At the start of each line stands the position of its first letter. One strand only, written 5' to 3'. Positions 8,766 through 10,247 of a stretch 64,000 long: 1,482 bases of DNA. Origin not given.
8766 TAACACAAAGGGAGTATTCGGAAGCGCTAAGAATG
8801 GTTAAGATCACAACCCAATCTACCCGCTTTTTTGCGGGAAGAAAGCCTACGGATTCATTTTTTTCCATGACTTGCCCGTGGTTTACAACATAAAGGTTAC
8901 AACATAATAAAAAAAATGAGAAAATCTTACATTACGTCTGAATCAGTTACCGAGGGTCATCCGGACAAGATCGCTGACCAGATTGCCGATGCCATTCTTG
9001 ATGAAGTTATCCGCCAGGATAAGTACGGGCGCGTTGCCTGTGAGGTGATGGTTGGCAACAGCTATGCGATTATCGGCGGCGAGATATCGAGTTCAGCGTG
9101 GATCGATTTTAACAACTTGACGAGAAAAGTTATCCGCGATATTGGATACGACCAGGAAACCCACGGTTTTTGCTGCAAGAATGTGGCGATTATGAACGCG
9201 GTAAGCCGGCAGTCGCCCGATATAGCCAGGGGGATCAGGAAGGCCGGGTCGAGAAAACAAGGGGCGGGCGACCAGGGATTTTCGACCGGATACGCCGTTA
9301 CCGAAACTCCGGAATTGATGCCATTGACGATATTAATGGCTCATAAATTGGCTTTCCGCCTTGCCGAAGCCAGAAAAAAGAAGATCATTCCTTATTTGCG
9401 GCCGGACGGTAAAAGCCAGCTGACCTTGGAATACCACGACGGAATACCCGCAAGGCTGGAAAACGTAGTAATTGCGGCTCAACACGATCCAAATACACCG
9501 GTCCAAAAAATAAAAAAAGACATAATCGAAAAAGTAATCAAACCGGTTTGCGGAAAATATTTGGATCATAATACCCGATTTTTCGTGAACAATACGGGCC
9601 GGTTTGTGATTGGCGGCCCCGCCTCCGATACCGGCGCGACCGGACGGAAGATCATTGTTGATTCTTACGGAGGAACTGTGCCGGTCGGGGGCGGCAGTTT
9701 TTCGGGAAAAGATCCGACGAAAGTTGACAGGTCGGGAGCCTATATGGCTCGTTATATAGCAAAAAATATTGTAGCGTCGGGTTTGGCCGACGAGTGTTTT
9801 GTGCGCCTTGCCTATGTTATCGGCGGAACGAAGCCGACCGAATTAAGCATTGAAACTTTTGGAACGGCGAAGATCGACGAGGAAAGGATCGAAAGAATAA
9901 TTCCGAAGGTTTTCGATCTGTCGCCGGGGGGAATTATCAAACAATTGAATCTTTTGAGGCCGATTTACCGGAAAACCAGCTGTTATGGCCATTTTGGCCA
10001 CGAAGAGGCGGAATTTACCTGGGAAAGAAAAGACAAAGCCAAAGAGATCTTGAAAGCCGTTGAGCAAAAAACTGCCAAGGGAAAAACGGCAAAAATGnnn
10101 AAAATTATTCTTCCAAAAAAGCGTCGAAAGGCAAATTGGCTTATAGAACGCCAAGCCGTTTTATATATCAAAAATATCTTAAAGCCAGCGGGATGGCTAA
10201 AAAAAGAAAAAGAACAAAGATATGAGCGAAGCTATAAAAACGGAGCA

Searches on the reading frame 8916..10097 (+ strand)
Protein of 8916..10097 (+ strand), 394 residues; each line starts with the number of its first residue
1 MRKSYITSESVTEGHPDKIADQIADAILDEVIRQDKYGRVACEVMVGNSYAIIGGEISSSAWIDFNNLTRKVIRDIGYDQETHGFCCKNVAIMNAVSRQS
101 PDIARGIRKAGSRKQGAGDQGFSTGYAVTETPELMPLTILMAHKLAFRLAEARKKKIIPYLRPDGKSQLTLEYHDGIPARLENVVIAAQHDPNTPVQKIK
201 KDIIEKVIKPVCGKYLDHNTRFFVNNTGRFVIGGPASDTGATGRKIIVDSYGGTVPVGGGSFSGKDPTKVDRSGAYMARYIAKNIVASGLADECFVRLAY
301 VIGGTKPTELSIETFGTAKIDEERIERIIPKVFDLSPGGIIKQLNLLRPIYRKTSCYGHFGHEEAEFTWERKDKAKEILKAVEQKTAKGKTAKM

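Call 12: search_protein_families(library=pfam, proteins=[window:8916-10097:+], max_evalue=0.01)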
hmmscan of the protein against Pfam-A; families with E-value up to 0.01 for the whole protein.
window:8916-10097:+ (394 aa): 3 families
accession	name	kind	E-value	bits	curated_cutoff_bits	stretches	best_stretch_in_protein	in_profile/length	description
PF02773.21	S-AdoMet_synt_C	-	8.4e-61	204.4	25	1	232-371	1-138/138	S-adenosylmethionine synthetase, C-terminal domain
PF02772.21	S-AdoMet_synt_M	-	2e-41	141.3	29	1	114-230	1-120/120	S-adenosylmethionine synthetase, central domain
PF00438.25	S-AdoMet_synt_N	-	2.7e-36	124.5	33.1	1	5-101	3-99/99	S-adenosylmethionine synthetase, N-terminal domain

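Call 30: find_encoding_contigs(protein=window:8916-10097:+, flank=1000, max_places=10)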
Protein window:8916-10097:+ (394 aa): 12 contigs read that carry it; 5 places shown.
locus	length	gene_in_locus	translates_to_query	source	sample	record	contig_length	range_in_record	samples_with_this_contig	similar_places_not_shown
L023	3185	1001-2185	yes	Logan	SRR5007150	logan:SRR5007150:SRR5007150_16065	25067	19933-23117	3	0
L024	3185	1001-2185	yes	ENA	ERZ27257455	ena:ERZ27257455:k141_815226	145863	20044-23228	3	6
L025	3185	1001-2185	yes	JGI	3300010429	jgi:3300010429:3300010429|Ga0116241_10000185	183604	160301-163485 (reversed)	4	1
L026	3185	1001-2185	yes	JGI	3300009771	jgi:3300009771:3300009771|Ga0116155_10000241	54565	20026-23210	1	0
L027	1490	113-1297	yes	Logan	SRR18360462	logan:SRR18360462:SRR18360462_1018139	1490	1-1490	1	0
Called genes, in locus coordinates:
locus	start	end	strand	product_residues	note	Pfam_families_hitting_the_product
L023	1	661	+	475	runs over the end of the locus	PF13354:Beta-lactamase2, PF00768:Peptidase_S11, PF02113:Peptidase_S13 (faint)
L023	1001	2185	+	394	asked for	PF00438:S-AdoMet_synt_N, PF02772:S-AdoMet_synt_M, PF02773:S-AdoMet_synt_C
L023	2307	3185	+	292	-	PF06550:SPP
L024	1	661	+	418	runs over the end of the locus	PF00768:Peptidase_S11, PF02113:Peptidase_S13 (faint), PF13354:Beta-lactamase2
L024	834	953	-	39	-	-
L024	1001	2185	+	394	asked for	PF00438:S-AdoMet_synt_N, PF02772:S-AdoMet_synt_M, PF02773:S-AdoMet_synt_C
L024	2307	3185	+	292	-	PF06550:SPP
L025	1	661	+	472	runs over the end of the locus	PF02113:Peptidase_S13 (faint), PF13354:Beta-lactamase2, PF00768:Peptidase_S11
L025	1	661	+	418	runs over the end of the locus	PF00768:Peptidase_S11, PF02113:Peptidase_S13 (faint), PF13354:Beta-lactamase2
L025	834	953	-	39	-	-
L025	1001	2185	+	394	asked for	PF00438:S-AdoMet_synt_N, PF02772:S-AdoMet_synt_M, PF02773:S-AdoMet_synt_C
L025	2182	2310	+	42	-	-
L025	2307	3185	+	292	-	PF06550:SPP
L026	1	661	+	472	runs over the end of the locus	PF02113:Peptidase_S13 (faint), PF13354:Beta-lactamase2, PF00768:Peptidase_S11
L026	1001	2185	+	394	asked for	PF00438:S-AdoMet_synt_N, PF02772:S-AdoMet_synt_M, PF02773:S-AdoMet_synt_C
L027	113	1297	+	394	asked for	PF00438:S-AdoMet_synt_N, PF02772:S-AdoMet_synt_M, PF02773:S-AdoMet_synt_C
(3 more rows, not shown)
